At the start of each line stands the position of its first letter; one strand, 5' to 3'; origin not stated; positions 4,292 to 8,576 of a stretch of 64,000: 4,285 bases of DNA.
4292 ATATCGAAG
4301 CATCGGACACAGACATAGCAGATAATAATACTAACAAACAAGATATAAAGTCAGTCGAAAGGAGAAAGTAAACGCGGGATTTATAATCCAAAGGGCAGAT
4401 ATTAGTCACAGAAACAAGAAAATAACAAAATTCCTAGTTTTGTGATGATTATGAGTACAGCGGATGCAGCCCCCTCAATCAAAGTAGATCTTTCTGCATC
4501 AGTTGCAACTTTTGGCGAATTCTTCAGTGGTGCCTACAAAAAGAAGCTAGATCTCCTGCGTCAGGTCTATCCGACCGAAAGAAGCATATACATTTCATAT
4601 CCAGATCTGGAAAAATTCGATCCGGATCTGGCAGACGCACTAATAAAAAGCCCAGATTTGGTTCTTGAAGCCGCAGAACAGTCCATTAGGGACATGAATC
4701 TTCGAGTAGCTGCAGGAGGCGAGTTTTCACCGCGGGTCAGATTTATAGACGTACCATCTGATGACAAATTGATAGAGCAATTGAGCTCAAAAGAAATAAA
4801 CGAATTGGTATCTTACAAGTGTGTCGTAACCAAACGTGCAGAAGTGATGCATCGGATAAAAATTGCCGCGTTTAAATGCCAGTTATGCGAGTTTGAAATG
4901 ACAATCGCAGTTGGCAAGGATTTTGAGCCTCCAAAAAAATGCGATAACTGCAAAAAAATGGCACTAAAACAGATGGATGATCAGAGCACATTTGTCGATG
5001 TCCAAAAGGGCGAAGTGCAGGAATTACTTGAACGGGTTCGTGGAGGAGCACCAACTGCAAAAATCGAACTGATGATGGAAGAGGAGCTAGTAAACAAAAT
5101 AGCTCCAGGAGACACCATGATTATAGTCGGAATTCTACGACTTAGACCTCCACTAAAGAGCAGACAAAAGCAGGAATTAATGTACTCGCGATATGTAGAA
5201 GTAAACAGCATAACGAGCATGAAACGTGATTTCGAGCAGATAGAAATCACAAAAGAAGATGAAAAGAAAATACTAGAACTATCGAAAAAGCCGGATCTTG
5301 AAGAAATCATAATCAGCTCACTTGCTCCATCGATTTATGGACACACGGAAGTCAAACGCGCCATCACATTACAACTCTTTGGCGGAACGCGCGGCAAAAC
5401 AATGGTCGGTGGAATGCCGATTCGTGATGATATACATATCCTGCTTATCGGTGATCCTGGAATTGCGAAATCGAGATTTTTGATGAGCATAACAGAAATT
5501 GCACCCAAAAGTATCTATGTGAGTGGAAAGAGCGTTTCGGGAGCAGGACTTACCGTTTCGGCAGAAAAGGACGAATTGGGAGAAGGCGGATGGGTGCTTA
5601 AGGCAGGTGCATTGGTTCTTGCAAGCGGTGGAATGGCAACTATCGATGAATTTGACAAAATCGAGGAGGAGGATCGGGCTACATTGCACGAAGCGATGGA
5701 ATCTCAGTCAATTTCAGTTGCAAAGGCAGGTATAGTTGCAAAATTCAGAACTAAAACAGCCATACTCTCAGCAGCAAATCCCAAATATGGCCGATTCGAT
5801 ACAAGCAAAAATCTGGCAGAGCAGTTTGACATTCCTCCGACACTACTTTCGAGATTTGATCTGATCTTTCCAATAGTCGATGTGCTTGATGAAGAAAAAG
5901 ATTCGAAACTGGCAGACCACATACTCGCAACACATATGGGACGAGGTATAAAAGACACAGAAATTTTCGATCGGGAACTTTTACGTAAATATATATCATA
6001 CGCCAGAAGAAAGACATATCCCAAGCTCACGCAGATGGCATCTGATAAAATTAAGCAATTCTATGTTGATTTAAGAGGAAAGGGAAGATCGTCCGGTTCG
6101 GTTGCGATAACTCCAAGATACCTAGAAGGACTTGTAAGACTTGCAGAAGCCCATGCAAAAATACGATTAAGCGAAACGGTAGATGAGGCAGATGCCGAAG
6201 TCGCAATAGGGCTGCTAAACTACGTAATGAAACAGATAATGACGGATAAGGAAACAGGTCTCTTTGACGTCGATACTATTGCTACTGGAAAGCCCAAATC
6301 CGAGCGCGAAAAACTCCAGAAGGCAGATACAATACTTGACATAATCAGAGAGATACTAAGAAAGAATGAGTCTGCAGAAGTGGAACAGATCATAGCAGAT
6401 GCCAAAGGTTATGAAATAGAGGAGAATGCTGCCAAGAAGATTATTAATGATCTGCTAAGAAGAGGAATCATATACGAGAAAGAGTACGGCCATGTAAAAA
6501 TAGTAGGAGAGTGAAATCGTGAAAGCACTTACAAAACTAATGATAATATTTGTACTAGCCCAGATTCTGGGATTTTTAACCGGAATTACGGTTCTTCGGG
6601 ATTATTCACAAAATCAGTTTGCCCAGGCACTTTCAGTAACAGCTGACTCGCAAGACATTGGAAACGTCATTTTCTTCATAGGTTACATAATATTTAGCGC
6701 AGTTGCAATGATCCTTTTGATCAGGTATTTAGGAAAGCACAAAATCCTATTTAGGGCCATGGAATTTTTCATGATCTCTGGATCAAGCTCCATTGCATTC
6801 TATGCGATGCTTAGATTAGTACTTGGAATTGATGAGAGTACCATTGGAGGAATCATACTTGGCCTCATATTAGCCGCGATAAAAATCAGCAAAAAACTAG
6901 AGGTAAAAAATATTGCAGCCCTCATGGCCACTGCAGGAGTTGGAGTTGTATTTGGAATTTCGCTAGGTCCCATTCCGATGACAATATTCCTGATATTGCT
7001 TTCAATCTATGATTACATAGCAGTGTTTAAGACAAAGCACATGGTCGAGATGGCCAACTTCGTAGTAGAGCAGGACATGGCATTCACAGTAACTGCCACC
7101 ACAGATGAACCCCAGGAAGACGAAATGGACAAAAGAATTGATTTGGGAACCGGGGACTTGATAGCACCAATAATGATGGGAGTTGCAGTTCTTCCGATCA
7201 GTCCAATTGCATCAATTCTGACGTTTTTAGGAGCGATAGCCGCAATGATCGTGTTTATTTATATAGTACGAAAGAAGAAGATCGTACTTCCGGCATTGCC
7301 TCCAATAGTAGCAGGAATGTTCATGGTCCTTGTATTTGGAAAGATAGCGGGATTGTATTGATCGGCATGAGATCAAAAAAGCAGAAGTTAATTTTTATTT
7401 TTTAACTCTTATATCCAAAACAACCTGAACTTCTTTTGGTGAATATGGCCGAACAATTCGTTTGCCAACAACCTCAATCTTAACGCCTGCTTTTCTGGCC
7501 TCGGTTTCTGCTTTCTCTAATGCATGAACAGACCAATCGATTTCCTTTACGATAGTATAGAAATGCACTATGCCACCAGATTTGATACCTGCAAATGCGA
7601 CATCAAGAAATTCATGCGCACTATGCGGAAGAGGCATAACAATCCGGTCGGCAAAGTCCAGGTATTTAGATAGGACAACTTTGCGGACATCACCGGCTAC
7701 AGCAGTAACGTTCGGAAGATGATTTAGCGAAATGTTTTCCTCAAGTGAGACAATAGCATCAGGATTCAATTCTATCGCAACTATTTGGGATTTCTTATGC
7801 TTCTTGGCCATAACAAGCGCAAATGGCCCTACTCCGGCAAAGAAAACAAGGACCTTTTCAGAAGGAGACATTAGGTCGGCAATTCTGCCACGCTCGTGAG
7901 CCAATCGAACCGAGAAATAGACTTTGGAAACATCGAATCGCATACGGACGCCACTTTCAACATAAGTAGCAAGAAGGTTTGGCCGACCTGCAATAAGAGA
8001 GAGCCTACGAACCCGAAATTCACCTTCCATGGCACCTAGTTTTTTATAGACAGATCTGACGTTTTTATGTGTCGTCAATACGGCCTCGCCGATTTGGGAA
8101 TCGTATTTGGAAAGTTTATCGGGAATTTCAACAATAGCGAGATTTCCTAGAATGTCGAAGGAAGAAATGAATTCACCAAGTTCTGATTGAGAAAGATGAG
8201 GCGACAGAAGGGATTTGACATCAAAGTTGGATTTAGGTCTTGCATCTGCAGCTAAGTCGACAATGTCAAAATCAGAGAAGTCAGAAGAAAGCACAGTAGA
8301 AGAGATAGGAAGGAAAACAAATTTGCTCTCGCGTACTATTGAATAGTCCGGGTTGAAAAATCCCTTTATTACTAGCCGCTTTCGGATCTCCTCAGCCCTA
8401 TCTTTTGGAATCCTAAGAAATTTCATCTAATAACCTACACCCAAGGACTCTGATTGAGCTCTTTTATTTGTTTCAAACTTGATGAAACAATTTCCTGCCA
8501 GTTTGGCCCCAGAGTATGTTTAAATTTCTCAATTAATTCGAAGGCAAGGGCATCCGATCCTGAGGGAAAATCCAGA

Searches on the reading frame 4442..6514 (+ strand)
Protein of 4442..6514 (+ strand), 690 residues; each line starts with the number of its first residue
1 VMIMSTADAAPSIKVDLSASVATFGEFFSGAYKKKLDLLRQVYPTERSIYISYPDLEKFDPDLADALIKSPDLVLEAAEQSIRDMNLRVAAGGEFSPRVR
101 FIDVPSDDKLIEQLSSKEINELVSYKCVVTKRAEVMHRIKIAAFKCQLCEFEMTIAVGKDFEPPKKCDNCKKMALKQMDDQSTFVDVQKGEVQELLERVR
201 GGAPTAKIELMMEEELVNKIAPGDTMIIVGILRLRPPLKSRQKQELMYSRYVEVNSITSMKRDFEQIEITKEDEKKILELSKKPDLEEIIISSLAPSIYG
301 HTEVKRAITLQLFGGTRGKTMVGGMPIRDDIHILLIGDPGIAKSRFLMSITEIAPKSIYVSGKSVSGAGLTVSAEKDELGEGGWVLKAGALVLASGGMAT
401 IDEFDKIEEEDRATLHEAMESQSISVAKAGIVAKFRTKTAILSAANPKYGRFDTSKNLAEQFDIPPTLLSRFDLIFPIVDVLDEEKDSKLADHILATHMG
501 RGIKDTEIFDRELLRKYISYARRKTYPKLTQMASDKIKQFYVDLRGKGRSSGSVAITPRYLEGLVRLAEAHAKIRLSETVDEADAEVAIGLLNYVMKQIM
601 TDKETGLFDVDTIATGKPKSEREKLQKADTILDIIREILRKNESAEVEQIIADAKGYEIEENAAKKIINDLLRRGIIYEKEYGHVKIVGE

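Call 56: search_protein_families(library=pfam, proteins=[window:4442-6514:+], max_evalue=0.001)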
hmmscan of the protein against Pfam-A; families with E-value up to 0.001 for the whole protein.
window:4442-6514:+ (690 aa): 6 families
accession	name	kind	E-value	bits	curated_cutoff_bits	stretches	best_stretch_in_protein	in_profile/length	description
PF00493.29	MCM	-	7.6e-86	287.3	23.3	1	273-498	1-224/224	MCM P-loop domain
PF17855.7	MCM_lid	-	1.7e-26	92.9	27.4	1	512-593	1-84/87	MCM AAA-lid domain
PF17207.9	MCM_OB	-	6.1e-24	84.6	24.8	1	112-234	3-124/126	MCM OB domain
PF14551.11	MCM_N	-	6.5e-08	33.3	24.9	1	32-89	21-76/95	MCM N-terminal domain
PF01078.27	Mg_chelatase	-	1.8e-07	31.2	20.3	1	381-448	92-159/207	Magnesium chelatase, subunit ChlI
PF07728.20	AAA_5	-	7.2e-07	29.7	22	1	332-459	1-136/139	AAA domain (dynein-related subfamily)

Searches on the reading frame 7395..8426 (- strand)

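Call 56: search_protein_families(library=pfam, proteins=[window:7395-8426:-], max_evalue=0.001)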
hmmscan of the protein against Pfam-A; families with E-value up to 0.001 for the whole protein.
window:7395-8426:- (343 aa): 6 families
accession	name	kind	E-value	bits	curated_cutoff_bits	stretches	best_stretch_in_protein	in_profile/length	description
PF02475.24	TRM5-TYW2_MTfase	-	9.8e-46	156.1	28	1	155-317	3-163/164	TRM5/TYW2 methyltransferase domain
PF25133.1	TYW2_N_2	-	1.9e-18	66.8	27.7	1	70-148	1-77/79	TYW2 N-terminal domain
PF18093.7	Trm5_N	-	9.5e-08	32.1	22.7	1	4-41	2-39/47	tRNA methyltransferase 5 N-terminal domain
PF05175.20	MTS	-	2.7e-07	30.8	23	1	189-257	32-100/170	Methyltransferase small domain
PF13649.12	Methyltransf_25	-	1.2e-05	26.3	27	0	193-264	2-70/97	Methyltransferase domain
PF13847.12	Methyltransf_31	-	2.9e-05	24.2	27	0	190-250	5-66/145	Methyltransferase domain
